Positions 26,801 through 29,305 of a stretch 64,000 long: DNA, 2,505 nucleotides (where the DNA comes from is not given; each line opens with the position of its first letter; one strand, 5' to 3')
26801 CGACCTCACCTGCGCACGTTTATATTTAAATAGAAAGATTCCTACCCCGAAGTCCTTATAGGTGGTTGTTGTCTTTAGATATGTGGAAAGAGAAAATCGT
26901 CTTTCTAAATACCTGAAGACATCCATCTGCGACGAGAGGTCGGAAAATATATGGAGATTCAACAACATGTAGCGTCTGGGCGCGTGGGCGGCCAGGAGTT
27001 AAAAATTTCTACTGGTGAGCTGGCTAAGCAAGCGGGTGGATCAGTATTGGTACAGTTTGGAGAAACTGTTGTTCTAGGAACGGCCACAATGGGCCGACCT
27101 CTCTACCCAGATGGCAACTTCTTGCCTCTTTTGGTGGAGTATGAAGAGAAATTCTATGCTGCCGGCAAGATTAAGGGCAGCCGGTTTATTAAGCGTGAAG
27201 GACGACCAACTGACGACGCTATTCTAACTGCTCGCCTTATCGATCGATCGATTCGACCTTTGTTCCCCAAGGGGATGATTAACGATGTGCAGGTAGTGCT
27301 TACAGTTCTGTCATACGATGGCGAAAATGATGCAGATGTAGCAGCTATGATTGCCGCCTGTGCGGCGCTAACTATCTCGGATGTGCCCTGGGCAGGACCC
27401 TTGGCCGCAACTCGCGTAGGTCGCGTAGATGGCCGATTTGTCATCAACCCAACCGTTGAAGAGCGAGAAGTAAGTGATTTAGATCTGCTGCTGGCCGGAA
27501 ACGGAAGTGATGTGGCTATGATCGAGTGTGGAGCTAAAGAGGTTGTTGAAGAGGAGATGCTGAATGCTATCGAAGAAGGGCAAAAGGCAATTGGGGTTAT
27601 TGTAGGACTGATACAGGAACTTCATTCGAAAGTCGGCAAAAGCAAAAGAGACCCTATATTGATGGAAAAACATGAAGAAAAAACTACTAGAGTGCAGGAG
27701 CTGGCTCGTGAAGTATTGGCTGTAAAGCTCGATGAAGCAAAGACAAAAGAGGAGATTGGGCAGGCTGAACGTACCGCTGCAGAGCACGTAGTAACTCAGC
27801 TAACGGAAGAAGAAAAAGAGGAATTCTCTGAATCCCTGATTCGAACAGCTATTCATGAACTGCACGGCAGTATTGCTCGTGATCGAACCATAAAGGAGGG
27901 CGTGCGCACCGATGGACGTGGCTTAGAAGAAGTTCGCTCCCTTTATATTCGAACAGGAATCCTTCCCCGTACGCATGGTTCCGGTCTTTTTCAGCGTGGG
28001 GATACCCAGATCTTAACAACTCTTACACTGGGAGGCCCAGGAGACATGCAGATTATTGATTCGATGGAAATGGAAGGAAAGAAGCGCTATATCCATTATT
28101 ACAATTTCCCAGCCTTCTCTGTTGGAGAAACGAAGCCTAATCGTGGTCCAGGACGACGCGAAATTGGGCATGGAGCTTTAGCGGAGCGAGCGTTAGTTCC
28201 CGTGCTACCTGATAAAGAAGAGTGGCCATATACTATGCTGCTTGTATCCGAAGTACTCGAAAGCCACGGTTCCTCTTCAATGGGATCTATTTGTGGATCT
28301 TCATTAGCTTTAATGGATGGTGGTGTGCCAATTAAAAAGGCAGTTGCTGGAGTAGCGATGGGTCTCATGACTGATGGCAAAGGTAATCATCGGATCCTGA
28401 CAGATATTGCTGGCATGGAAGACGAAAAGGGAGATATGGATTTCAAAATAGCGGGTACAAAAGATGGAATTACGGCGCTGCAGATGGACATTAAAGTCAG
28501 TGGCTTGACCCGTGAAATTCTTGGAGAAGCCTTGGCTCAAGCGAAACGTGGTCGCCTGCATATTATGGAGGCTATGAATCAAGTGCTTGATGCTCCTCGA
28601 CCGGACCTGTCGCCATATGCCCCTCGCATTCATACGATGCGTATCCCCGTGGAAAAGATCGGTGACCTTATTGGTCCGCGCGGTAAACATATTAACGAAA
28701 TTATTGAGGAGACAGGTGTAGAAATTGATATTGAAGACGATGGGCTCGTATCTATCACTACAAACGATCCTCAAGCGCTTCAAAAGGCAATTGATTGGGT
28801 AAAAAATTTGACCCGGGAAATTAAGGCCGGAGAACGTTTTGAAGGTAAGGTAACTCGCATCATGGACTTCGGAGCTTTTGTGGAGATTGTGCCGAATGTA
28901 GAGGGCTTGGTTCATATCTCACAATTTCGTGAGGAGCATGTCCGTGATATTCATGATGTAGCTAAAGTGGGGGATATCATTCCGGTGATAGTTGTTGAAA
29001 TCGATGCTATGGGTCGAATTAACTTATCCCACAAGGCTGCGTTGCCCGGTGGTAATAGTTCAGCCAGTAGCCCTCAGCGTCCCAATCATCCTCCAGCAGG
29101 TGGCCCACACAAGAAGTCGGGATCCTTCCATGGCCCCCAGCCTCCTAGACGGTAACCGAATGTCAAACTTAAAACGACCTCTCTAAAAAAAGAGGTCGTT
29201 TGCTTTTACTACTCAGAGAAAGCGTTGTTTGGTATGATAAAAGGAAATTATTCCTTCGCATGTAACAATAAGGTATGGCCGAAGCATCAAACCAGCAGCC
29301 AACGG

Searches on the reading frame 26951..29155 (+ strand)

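Call 5: search_protein_families(library=pfam, proteins=[window:26951-29155:+], max_evalue=0.001)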
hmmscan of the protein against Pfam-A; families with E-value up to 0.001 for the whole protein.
window:26951-29155:+ (734 aa): 6 families
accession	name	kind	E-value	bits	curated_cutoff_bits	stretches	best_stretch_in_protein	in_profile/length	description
PF01138.27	RNase_PH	-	3.2e-53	180.1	25.5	2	15-146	3-130/130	3' exoribonuclease family, domain 1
PF03725.20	RNase_PH_C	-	4.1e-20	71.9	20.8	2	149-212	1-66/67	3' exoribonuclease family, domain 2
PF00575.29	S1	-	1.1e-18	67.8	22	1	624-695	2-74/74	S1 RNA binding domain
PF00013.35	KH_1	-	1e-12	48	21.5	1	561-617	2-64/66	KH domain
PF03726.19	PNPase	-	3.5e-06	27.8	24.6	1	247-323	5-80/81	Polyribonucleotide nucleotidyltransferase, RNA binding domain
PF22675.2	KH-I_KHDC4-BBP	-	0.00019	21.7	30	0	570-603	8-41/76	KHDC4/BBP-like, KH-domain type I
